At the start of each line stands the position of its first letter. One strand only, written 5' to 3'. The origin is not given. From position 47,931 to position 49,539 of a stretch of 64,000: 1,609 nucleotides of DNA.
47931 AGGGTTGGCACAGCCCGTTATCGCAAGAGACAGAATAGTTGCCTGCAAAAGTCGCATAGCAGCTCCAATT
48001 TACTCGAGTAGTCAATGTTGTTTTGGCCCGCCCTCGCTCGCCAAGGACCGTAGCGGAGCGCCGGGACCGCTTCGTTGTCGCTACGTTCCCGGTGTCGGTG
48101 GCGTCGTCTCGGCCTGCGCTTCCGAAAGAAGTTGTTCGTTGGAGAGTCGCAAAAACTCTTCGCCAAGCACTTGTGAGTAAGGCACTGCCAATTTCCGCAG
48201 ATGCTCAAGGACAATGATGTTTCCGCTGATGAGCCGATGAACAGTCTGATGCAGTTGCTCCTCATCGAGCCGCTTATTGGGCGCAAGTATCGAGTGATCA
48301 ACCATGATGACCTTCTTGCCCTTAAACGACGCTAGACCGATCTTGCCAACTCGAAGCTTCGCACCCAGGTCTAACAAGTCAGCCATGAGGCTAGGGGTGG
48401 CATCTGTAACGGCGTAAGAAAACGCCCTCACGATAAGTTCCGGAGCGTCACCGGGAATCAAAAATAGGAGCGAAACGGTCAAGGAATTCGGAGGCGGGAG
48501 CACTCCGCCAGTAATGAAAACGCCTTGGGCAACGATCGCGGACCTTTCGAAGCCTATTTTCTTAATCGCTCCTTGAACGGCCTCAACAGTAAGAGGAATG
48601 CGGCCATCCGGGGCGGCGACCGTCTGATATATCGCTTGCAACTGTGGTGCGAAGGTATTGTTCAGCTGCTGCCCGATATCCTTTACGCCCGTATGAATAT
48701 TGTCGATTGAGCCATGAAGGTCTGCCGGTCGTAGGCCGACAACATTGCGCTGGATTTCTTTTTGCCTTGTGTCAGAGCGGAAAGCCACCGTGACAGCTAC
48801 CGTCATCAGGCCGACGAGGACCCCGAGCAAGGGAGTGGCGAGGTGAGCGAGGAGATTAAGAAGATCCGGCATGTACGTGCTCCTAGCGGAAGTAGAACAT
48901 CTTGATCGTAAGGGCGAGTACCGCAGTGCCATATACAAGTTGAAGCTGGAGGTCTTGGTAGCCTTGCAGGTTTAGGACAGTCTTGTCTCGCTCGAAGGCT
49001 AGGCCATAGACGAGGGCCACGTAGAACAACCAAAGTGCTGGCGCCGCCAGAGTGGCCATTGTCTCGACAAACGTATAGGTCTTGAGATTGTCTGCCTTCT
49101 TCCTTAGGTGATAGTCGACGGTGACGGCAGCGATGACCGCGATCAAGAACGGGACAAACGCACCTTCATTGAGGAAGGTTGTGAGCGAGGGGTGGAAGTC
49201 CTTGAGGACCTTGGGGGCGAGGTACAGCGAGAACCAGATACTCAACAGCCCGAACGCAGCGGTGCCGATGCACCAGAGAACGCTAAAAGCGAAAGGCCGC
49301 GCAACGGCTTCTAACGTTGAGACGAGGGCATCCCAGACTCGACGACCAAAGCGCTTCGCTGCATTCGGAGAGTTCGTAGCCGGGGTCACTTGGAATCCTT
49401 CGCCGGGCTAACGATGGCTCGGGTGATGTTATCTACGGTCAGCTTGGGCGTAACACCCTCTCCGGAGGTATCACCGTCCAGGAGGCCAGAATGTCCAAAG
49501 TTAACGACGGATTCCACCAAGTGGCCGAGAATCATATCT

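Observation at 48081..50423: Island cargo: a tightly coupled three-gene operon encoding only membrane proteins of no recognisable family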

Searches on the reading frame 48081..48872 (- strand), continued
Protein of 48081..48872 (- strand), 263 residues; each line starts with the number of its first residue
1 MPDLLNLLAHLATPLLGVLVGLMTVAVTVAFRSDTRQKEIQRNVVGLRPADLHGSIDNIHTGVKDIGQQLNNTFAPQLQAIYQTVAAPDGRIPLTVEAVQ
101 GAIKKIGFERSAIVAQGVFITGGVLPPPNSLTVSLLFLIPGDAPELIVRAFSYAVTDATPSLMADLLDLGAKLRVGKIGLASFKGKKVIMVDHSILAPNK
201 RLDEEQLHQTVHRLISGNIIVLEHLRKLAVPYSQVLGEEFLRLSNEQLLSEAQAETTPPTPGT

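Call 86: search_protein_families(library=padloc, proteins=[L048:1798-2307:+, L048:2334-3062:+, L048:3034-3726:+, L048:3816-4949:+, L047:6832-7326:+, L047:8940-9734:+, L047:5191-5841:+, L047:3586-4491:+, L045:10487-11230:+, L043:1008-1841:+], max_evalue=0.01)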
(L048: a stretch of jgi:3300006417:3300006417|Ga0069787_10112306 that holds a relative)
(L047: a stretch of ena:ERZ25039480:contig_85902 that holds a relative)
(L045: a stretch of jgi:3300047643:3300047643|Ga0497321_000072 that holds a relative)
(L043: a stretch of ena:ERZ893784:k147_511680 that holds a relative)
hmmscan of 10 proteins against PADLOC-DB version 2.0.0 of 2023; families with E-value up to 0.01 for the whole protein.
L048:1798-2307:+ (169 aa): 0 families

L048:2334-3062:+ (242 aa): 0 families

L048:3034-3726:+ (230 aa): 0 families

L048:3816-4949:+ (377 aa): 0 families

L047:6832-7326:+ (164 aa): 0 families

L047:8940-9734:+ (265 aa): 0 families

L047:5191-5841:+ (216 aa): 0 families

L047:3586-4491:+ (301 aa): 0 families

L045:10487-11230:+ (247 aa): 0 families

L043:1008-1841:+ (277 aa): 0 families

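Call 117: search_dna_similar(query=window:48081-48872:-, collection=phages, mode=protein, max_evalue=0.01)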
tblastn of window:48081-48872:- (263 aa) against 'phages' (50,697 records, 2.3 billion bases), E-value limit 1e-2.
No match.

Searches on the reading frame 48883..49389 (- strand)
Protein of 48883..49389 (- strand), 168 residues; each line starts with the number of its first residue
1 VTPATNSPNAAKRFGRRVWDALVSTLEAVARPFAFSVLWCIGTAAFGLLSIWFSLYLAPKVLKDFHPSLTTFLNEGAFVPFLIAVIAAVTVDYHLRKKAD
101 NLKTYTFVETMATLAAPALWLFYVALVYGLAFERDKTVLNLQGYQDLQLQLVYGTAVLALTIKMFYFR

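Call 3: search_protein_families(library=pfam, proteins=[window:48883-49389:-], max_evalue=1)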
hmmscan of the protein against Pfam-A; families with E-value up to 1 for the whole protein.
window:48883-49389:- (168 aa): 0 families

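Call 4: search_protein_families(library=padloc, proteins=[window:48883-49389:-], max_evalue=1)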
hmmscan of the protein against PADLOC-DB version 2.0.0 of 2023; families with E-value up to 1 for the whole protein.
window:48883-49389:- (168 aa): 0 families

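Call 8: search_protein_families(library=ncbifam, proteins=[window:48883-49389:-], max_evalue=1)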
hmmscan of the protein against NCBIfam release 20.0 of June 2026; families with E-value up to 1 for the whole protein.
window:48883-49389:- (168 aa): 0 families

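Call 9: search_protein_families(library=phrogs, proteins=[window:48883-49389:-], max_evalue=1)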
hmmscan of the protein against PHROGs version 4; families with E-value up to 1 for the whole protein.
window:48883-49389:- (168 aa): 0 families

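Call 20: find_homologous_proteins(query=window:48883-49389:-)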
Query window:48883-49389:- (168 aa): 1 proteins with E <= 0.001 among 383 candidates.
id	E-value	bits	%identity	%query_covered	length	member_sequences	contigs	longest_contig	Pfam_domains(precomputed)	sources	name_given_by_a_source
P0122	1.9e-104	365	100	100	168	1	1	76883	-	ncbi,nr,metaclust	ncbi:hypothetical protein AYO46_00735 [Betaproteobacteria bacterium SCGC AG-212-J23]|nr:hypothetical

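Call 87: search_protein_families(library=pfam, alignment_id=A5, max_evalue=1)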
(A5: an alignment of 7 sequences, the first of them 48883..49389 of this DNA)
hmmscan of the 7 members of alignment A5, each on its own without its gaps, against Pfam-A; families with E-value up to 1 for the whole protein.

A. member 1, window:48883-49389:- (168 aa): 0 families

B. families by the number of members that match (of 7 scanned): 7 families
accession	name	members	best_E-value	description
PF06271.18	RDD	1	0.016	RDD family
PF11992.13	TgpA_N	1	0.021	TgpA N-terminal domain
PF17009.10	DUF5090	1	0.03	Domain of unknown function (DUF5090)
PF17988.6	VEGFR-2_TMD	1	0.25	VEGFR-2 Transmembrane domain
PF11683.13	DUF3278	1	0.29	Protein of unknown function (DUF3278)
PF09843.14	DUF2070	1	0.44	Predicted membrane protein (DUF2070)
PF07226.16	DUF1422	1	0.48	Protein of unknown function (DUF1422)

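Call 89: search_solved_structures(query=A5, max_evalue=10)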
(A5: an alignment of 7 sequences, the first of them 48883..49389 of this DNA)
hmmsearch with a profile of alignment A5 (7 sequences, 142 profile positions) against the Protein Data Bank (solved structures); distinct sequences matched with E-value up to 10: 0.
